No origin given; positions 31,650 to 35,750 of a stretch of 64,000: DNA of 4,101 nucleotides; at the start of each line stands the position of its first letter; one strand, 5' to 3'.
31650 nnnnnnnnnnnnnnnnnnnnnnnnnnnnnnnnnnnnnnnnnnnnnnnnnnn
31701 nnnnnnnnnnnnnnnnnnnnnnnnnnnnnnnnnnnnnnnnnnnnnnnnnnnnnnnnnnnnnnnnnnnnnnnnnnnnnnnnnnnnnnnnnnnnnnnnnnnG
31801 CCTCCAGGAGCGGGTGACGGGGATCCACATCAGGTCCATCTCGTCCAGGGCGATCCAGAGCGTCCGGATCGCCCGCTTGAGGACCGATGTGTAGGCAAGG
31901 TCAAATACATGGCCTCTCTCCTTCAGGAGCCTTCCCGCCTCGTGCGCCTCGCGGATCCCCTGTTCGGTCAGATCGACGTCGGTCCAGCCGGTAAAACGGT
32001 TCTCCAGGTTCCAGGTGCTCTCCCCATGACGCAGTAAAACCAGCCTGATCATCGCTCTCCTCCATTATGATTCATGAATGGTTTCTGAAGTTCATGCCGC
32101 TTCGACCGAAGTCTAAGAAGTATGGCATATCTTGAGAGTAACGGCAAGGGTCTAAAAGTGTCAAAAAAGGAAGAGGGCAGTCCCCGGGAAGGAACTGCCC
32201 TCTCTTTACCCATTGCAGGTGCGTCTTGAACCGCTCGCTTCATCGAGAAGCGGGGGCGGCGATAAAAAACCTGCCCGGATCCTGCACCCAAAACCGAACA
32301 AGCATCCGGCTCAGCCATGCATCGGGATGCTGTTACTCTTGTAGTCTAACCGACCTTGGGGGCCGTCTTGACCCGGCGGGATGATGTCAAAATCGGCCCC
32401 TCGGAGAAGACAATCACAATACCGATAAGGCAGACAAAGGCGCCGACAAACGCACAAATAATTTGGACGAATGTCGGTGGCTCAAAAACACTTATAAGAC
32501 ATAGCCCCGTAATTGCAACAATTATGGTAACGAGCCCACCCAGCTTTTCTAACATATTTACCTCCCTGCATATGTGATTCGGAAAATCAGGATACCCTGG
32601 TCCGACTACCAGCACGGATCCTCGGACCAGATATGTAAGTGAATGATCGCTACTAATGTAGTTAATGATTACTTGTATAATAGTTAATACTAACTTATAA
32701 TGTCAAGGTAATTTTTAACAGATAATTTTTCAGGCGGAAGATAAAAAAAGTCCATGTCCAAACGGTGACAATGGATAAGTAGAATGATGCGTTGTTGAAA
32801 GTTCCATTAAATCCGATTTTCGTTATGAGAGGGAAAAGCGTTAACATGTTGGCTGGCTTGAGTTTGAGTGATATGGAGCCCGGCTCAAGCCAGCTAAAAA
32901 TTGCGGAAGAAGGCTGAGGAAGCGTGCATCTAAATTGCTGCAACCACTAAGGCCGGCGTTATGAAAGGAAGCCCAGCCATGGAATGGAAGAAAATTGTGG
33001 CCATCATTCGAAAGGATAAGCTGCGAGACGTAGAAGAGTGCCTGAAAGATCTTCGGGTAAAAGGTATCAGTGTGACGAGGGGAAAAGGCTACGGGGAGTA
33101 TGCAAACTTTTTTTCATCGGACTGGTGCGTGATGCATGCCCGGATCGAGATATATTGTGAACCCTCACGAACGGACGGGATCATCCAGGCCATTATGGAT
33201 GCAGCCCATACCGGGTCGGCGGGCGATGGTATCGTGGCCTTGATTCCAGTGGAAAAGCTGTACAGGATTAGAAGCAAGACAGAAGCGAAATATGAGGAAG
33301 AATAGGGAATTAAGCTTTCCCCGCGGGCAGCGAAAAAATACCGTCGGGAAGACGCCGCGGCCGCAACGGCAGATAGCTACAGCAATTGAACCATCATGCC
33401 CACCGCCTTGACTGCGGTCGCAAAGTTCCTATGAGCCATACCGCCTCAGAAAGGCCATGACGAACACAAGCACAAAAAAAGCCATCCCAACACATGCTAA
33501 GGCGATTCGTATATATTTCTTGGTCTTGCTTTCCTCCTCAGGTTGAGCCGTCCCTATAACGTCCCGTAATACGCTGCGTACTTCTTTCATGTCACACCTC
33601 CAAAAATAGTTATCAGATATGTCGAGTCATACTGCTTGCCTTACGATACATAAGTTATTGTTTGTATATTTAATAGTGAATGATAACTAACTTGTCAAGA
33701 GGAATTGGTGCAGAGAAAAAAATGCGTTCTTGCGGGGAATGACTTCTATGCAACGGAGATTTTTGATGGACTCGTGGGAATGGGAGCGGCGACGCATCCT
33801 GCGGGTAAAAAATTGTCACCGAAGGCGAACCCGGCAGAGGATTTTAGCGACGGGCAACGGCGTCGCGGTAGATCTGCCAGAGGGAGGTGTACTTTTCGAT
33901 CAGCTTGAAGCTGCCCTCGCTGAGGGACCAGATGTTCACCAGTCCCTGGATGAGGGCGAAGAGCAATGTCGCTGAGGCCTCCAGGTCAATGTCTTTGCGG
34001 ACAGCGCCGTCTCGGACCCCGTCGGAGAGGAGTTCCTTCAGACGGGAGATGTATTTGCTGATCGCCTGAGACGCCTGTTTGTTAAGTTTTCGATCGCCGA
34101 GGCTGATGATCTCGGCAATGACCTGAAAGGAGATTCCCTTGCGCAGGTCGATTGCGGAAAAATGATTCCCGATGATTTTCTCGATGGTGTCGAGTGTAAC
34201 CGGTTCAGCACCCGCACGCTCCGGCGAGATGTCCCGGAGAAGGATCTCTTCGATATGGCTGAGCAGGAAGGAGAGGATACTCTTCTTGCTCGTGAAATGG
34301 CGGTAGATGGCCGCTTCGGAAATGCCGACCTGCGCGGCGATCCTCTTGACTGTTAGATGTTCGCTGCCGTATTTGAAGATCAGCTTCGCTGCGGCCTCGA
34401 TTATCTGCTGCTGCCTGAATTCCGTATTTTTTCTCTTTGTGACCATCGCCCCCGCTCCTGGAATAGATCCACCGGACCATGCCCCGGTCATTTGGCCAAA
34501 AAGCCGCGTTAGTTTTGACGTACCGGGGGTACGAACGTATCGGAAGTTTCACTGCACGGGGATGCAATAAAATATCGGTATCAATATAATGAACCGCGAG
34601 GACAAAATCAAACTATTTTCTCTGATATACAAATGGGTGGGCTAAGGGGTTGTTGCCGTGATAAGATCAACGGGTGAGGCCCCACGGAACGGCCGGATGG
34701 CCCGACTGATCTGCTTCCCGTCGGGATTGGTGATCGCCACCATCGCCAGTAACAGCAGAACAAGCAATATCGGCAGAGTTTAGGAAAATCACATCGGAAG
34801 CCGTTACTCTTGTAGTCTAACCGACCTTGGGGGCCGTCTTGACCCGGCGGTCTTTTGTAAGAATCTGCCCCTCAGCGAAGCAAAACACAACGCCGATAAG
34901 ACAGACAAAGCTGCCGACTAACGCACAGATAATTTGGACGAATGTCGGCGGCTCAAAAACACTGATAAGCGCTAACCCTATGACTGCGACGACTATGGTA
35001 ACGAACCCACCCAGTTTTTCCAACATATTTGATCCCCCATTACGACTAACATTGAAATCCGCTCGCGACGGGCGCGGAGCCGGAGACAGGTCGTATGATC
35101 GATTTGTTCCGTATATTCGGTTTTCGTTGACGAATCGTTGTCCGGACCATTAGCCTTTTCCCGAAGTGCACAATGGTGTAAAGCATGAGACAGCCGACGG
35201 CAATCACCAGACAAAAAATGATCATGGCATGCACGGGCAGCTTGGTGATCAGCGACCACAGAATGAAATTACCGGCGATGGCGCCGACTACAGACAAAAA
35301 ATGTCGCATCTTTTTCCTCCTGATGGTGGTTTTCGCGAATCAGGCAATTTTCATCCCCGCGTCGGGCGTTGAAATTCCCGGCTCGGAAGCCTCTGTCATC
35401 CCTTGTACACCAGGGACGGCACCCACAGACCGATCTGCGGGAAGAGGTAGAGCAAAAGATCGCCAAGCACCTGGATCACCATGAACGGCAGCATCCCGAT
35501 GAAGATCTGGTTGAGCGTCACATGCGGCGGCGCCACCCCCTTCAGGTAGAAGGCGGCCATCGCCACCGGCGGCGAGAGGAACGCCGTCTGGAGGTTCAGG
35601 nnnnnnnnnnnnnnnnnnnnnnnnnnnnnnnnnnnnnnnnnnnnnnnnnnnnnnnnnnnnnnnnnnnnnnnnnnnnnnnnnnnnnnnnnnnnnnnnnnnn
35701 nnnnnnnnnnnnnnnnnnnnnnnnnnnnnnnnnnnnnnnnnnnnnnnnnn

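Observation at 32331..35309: PII-like / 53-aa / TetR cassette bracketed by duplicated 69-aa membrane-protein genes with paralogous promoters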

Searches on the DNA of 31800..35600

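Call 19: search_rna_families(source=window, start=31800, end=35600, threshold=evalue, max_evalue=1)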
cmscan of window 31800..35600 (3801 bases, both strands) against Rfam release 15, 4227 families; matches with E-value up to 1: 1.
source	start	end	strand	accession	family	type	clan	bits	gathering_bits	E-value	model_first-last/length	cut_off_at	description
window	33901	33970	+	RF04005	mir-4599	Gene; miRNA;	-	19.4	100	0.58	1-82/82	no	mir-4599 microRNA precursor family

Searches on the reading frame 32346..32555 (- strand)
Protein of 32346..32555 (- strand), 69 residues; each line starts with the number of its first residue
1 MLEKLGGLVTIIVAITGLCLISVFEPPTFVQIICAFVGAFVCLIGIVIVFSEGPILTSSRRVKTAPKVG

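Call 4: search_protein_families(library=pfam, max_evalue=1, proteins=[window:32346-32555:-])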
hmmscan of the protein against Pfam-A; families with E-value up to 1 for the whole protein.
window:32346-32555:- (69 aa): 4 families
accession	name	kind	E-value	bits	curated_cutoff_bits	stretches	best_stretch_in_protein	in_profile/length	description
PF13398.12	Peptidase_M50B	-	0.00039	20.6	26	1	4-48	114-158/201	Peptidase M50B-like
PF10337.15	ArAE_2_N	-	0.073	12.5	23.5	1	18-51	49-82/470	Putative ER transporter, 6TM, N-terminal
PF03631.20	Virul_fac_BrkB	-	0.21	11.6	33.7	1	6-49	164-207/259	Virulence factor BrkB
PF05568.16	ASFV_J13L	-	0.58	10.3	23.6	1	17-66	15-61/189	African swine fever virus J13L protein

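Call 18: search_protein_families(library=ncbifam, max_evalue=0.1, proteins=[window:32346-32555:-])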
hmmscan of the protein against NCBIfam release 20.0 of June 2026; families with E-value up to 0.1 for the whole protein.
window:32346-32555:- (69 aa): 0 families
